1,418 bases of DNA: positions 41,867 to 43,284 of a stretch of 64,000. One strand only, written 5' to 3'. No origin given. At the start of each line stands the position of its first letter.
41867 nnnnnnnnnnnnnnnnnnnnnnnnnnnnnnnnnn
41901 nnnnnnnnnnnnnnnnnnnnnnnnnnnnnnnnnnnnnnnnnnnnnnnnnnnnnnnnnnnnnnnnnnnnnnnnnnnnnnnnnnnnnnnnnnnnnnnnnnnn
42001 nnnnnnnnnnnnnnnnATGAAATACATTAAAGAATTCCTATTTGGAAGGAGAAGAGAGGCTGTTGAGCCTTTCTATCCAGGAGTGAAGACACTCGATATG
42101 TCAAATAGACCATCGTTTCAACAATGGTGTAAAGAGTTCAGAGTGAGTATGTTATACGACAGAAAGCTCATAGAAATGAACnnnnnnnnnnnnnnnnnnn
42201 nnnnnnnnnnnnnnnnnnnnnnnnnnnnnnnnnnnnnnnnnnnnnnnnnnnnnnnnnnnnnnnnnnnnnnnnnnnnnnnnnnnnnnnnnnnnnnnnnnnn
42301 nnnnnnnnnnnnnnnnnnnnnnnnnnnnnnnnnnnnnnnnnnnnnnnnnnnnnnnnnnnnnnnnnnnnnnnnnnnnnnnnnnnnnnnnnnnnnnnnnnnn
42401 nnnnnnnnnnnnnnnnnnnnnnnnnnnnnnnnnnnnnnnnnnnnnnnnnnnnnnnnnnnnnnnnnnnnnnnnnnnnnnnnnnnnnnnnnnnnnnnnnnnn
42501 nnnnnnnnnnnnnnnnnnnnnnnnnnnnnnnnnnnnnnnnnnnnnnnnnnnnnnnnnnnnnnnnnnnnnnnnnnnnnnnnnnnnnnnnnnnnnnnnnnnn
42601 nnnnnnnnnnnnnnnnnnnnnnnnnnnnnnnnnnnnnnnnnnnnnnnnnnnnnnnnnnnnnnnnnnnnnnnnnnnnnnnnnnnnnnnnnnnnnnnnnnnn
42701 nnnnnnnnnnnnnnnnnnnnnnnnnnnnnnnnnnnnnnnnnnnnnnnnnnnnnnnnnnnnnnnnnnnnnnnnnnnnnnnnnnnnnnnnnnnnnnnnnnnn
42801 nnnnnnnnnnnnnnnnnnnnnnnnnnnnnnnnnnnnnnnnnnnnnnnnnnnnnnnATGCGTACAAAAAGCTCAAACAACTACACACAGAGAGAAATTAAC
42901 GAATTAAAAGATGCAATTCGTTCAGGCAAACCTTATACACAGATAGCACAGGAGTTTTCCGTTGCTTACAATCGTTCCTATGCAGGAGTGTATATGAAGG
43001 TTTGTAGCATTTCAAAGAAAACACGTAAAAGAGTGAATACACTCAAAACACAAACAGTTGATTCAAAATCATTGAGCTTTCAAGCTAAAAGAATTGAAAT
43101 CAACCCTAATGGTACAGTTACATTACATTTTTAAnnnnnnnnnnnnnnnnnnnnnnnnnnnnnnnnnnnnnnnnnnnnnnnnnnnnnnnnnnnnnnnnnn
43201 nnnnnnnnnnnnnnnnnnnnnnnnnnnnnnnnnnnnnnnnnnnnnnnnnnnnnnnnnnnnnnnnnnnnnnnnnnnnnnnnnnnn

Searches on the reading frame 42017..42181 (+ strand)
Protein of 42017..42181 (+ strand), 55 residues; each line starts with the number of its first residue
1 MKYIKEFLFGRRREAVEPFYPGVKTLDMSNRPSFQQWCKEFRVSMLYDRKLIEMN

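Call 47: search_solved_structures(query=A3, max_evalue=10)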
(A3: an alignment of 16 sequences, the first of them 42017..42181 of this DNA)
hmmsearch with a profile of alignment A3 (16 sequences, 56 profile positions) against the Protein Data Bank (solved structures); distinct sequences matched with E-value up to 10: 2.
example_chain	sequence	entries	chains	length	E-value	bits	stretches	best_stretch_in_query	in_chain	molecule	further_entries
6psk_R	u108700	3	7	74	0.027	17.7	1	6-33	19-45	Antiholin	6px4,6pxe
6psh_A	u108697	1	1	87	0.036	17.3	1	6-33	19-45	Antiholin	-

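Call 48: search_protein_families(library=pfam, alignment_id=A3, max_evalue=1)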
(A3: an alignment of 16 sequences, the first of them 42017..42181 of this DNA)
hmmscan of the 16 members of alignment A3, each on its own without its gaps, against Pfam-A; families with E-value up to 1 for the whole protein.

A. member 1, window:42017-42181:+ (55 aa): 0 families

B. families by the number of members that match (of 16 scanned): 3 families
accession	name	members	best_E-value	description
PF07855.17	ATG101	1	0.11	Autophagy-related protein 101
PF12244.13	DUF3606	1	0.13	Protein of unknown function (DUF3606)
PF21184.3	HAT1_C_fung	1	0.26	Fungal HAT1, C-terminal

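Call 69: find_homologous_proteins(query=window:42017-42181:+, max_evalue=0.01)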
Query window:42017-42181:+ (55 aa): 16 proteins with E <= 0.01 among 16 candidates.
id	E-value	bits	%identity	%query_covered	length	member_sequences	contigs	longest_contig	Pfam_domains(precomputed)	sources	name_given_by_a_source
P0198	1.1e-30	120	100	100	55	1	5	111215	-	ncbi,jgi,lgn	jgi:hypothetical protein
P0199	8.9e-26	105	87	100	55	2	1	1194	-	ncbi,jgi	jgi:hypothetical protein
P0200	6.8e-23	96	78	98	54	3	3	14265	-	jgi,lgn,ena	jgi:hypothetical protein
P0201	2.7e-22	94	84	91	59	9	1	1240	-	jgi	jgi:hypothetical protein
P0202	4.6e-19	84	71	100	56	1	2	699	-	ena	-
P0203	3.3e-18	81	72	98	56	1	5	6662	-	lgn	-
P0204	3.4e-11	60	57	98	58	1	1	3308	-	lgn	-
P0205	1.4e-4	39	43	100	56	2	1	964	-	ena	-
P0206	1.6e-4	39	47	100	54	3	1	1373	-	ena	-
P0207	5.4e-4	37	44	100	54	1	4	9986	-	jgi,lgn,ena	-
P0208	7.0e-4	37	45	100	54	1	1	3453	-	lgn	-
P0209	9.8e-4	36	44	100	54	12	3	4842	-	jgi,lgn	jgi:hypothetical protein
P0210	1.4e-3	36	45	100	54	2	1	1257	-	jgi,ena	-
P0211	1.9e-3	35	42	100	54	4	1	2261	-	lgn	-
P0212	3.0e-3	35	44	100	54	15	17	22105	-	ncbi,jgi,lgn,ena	jgi:hypothetical protein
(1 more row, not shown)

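Call 70: find_encoding_contigs(protein=P0198, flank=3000, max_places=5)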
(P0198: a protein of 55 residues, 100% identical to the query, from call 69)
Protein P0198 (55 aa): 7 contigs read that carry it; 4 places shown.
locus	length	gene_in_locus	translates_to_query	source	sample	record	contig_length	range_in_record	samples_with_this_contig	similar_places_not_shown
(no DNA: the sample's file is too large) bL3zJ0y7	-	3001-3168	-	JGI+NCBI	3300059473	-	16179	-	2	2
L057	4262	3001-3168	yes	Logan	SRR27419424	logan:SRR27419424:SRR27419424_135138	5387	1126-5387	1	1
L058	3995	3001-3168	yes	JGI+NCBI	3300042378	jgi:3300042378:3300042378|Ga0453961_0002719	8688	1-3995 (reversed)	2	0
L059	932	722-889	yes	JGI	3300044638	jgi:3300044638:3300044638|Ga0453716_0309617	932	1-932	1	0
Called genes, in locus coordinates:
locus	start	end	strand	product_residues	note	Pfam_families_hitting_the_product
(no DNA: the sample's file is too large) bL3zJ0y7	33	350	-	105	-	-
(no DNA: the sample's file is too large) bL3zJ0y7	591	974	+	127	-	-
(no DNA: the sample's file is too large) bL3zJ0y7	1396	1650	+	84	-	-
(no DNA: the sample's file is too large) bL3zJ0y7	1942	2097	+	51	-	-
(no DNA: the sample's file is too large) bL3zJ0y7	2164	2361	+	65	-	-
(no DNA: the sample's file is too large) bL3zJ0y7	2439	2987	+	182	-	-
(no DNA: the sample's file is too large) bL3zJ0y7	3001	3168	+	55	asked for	-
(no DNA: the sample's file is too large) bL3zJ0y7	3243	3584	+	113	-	-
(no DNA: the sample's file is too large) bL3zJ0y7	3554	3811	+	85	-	-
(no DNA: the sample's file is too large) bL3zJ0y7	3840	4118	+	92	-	-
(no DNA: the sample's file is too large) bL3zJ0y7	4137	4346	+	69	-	-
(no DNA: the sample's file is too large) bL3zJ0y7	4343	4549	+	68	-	-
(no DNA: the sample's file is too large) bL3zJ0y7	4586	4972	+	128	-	-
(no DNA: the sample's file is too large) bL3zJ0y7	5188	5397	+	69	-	-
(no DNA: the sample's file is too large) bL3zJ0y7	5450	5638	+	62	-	-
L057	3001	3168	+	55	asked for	-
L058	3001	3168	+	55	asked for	-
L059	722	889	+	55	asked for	-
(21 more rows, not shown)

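Call 77: predict_structure(alignment_id=A4)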
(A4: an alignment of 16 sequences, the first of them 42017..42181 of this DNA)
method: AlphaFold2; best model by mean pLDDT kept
length: 55 residues; sequences in the alignment: 16
mean_pLDDT: 54.3   pTM: 0.28
mean pLDDT of the five models: 54.3, 51.6, 50.0, 48.9, 44.8
residues with pLDDT >= 90: 0; 70-90: 4; 50-70: 32; < 50: 19
segments of 3 or more residues with pLDDT < 50: 1-13
pLDDT, mean of each block of 10 residues (from residue 1): 36 54 65 68 50 52
secondary structure, 60 per line:
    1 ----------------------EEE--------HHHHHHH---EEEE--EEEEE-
elements in order: E23-25 H34-40 E44-47 E50-54

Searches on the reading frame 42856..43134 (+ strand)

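Call 6: search_protein_families(library=phrogs, proteins=[window:42856-43134:+], max_evalue=0.01)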
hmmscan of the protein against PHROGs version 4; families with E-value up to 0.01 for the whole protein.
window:42856-43134:+ (92 aa): 1 family
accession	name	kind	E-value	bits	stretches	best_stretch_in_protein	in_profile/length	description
phrog_323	-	transcription regulation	0.00039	21.1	1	5-68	145-203/319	transcriptional regulator, D5-like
